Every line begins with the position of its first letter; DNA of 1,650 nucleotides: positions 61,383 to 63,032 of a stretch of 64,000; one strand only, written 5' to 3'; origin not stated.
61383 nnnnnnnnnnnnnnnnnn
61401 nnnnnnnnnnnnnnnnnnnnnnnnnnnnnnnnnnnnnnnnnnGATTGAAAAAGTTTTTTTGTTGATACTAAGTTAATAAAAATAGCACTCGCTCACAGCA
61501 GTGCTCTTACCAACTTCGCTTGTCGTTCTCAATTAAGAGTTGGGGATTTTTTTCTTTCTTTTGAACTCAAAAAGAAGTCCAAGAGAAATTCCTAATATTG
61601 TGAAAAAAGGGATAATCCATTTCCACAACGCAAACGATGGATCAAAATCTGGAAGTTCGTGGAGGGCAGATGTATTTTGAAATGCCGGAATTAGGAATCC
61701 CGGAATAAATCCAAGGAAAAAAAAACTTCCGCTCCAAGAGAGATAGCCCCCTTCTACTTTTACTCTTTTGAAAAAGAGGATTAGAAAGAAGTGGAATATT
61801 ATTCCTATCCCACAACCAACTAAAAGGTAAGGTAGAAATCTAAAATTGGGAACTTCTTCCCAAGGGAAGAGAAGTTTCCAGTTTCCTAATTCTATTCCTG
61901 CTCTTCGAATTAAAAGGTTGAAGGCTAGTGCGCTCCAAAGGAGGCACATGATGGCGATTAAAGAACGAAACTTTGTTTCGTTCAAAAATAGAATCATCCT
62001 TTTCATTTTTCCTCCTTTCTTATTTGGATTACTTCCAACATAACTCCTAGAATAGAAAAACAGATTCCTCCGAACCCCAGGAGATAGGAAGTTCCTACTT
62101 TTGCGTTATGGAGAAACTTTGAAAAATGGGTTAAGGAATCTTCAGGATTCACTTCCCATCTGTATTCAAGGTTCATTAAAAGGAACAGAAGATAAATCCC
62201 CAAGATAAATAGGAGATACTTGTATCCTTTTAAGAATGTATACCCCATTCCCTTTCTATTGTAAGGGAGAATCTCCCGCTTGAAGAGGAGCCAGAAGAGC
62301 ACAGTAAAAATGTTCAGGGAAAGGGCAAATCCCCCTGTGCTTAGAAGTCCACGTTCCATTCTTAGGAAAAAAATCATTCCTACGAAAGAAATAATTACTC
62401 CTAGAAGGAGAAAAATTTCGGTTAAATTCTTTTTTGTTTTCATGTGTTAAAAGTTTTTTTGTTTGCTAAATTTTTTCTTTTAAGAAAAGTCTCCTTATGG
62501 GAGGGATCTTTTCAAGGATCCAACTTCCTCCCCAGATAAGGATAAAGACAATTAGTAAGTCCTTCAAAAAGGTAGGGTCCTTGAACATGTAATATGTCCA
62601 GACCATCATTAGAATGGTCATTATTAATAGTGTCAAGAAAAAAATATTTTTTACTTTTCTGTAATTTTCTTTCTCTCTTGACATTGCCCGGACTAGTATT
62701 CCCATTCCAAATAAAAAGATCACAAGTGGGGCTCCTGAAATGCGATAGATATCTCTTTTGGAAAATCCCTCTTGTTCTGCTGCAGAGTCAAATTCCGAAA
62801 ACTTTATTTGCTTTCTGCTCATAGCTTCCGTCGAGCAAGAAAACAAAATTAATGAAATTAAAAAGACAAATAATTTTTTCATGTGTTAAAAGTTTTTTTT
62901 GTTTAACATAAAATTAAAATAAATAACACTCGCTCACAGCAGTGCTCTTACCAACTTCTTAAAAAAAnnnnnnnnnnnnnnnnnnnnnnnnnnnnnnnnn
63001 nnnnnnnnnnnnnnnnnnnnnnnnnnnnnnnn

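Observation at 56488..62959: Family of four near-identical ~60-nt two-hairpin intergenic elements punctuating the island operon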

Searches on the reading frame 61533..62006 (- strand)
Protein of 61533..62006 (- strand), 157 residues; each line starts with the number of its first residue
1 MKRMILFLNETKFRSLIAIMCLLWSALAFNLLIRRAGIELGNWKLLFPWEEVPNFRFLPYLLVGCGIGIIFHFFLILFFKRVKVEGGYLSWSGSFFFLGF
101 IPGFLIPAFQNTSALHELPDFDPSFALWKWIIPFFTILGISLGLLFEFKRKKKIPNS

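Call 16: search_protein_families(library=pfam, proteins=[window:61533-62006:-], max_evalue=0.1)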
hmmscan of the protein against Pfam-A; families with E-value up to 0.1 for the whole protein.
window:61533-62006:- (157 aa): 0 families

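Call 61: find_encoding_contigs(protein=window:61533-62006:-, flank=10000, max_places=10)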
Protein window:61533-62006:- (157 aa): 4 contigs read that carry it; 2 places shown.
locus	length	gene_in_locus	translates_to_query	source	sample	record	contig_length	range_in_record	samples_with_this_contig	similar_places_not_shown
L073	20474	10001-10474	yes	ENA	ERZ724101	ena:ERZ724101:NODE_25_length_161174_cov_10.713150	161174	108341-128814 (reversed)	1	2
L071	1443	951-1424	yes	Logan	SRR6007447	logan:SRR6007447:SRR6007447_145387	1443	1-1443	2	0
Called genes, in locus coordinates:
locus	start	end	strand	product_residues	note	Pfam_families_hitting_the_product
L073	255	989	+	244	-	PF02673:BacA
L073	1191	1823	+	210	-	PF00702:Hydrolase, PF13419:HAD_2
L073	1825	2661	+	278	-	PF02899:Phage_int_SAM_1, PF13495:Phage_int_SAM_4, PF00589:Phage_integrase, PF22823:MrpR_C_cat (weak)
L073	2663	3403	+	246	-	PF02535:Zip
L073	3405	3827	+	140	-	PF07508:Recombinase (weak)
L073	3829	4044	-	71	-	PF04024:PspC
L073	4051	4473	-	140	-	PF00380:Ribosomal_S9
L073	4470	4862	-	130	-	PF00572:Ribosomal_L13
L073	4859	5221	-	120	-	PF00828:Ribosomal_L27A (weak)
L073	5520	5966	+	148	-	-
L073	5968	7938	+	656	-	PF04851:ResIII (faint), PF01935:DUF87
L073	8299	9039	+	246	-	PF01476:LysM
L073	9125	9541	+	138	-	-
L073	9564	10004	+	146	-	-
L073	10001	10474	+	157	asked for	-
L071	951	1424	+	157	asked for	-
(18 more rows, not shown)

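Call 73: search_protein_families(library=phrogs, proteins=[window:61533-62006:-], max_evalue=0.01)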
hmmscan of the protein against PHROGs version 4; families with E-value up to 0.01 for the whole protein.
window:61533-62006:- (157 aa): 0 families

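Call 94: search_protein_families(library=ncbifam, proteins=[window:61533-62006:-], max_evalue=0.01)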
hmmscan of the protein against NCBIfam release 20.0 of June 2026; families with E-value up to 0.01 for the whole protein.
window:61533-62006:- (157 aa): 0 families

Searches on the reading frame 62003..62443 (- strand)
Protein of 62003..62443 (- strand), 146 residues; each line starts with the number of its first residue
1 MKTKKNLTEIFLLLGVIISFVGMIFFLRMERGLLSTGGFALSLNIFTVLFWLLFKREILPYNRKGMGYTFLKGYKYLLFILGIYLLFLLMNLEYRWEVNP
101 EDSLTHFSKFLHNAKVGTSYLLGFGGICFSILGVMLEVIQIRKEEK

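Call 16: search_protein_families(library=pfam, proteins=[window:62003-62443:-], max_evalue=0.1)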
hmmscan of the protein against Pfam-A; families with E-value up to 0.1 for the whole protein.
window:62003-62443:- (146 aa): 1 family
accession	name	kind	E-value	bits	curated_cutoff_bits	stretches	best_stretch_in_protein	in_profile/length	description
PF20134.4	DUF6524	-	0.0018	18.5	27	1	5-66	34-94/131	Family of unknown function (DUF6524)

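Call 73: search_protein_families(library=phrogs, proteins=[window:62003-62443:-], max_evalue=0.01)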
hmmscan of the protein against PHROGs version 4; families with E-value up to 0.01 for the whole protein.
window:62003-62443:- (146 aa): 0 families

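Call 94: search_protein_families(library=ncbifam, proteins=[window:62003-62443:-], max_evalue=0.01)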
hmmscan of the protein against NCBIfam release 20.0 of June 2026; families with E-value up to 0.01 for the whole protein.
window:62003-62443:- (146 aa): 0 families

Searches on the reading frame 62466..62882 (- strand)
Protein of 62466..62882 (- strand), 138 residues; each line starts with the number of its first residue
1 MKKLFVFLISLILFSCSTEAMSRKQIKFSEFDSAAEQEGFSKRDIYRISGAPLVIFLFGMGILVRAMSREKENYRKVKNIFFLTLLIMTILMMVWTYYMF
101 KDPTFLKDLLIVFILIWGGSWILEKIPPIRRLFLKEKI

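Call 60: find_encoding_contigs(protein=window:62466-62882:-, flank=10000, max_places=10)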
Protein window:62466-62882:- (138 aa): 5 contigs read that carry it; 3 places shown.
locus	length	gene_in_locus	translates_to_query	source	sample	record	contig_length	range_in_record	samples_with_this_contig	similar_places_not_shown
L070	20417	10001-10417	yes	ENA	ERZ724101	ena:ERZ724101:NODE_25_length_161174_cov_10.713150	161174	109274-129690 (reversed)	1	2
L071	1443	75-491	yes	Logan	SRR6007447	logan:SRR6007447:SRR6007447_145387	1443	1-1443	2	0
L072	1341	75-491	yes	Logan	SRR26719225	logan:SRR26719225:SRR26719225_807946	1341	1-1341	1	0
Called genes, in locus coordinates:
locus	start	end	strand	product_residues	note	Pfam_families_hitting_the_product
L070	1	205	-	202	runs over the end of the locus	-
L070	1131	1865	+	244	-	PF02673:BacA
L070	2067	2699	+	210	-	PF00702:Hydrolase, PF13419:HAD_2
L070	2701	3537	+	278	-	PF02899:Phage_int_SAM_1, PF13495:Phage_int_SAM_4, PF00589:Phage_integrase, PF22823:MrpR_C_cat (weak)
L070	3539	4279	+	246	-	PF02535:Zip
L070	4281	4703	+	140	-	PF07508:Recombinase (weak)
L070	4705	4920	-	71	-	PF04024:PspC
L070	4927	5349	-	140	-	PF00380:Ribosomal_S9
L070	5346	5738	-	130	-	PF00572:Ribosomal_L13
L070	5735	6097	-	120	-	PF00828:Ribosomal_L27A (weak)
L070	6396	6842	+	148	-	-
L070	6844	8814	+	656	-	PF04851:ResIII (faint), PF01935:DUF87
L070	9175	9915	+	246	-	PF01476:LysM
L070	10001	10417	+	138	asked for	-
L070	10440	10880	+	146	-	-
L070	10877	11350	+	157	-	-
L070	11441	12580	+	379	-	-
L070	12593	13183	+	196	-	-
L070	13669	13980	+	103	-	-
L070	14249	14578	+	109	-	-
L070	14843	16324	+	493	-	-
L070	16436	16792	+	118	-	-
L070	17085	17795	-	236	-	PF01193:RNA_pol_L, PF01000:RNA_pol_A_bac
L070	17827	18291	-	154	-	PF00411:Ribosomal_S11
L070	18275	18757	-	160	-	PF01479:S4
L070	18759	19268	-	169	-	PF00416:Ribosomal_S13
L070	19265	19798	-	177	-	PF04919:DUF655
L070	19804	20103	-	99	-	PF03874:RNA_pol_Rpb4 (weak)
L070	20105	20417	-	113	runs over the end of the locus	PF01157:Ribosomal_L21e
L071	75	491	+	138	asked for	-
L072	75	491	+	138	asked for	-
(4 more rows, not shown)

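Call 73: search_protein_families(library=phrogs, proteins=[window:62466-62882:-], max_evalue=0.01)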
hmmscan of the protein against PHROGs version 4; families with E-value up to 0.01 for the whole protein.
window:62466-62882:- (138 aa): 1 family
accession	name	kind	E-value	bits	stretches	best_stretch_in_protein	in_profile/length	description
phrog_3333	-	other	0.0013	18.8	1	49-119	203-274/372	O-acetyltransferase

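Call 74: search_protein_families(library=pfam, proteins=[L070:2701-3537:+, L070:4281-4703:+, window:62466-62882:-], max_evalue=0.01)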
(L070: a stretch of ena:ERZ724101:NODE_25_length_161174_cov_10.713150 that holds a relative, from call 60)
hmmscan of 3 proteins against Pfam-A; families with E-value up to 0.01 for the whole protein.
L070:2701-3537:+ (278 aa): 3 families
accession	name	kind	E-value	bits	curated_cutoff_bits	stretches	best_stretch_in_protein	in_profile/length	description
PF00589.27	Phage_integrase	-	4.8e-47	160.4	27.1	1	101-264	2-171/172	Phage integrase family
PF02899.23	Phage_int_SAM_1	-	9.7e-08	32.6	22.3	1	4-77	2-76/83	Phage integrase, N-terminal SAM-like domain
PF13495.12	Phage_int_SAM_4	-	1.1e-07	32.6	27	1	7-82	2-80/85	Phage integrase, N-terminal SAM-like domain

L070:4281-4703:+ (140 aa): 2 families
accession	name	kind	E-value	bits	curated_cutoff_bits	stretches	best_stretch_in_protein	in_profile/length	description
PF07508.19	Recombinase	-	8e-07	29.7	21.1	1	69-135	14-101/102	Recombinase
PF12008.13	EcoR124_C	-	0.0054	16.8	23.1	1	6-111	144-225/260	Type I restriction and modification enzyme - subunit R C terminal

window:62466-62882:- (138 aa): 0 families

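Call 94: search_protein_families(library=ncbifam, proteins=[window:62466-62882:-], max_evalue=0.01)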
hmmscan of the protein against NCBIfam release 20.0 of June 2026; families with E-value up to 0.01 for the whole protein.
window:62466-62882:- (138 aa): 2 families
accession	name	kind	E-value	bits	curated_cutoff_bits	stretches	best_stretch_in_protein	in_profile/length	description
NF047765.1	LIC_13387_fam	subfamily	0.0017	18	33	1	53-111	64-123/131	LIC_13387 family protein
TIGR02970.1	succ_dehyd_cytB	equivalog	0.0033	17.6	52.3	1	47-98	25-78/120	succinate dehydrogenase, cytochrome b556 subunit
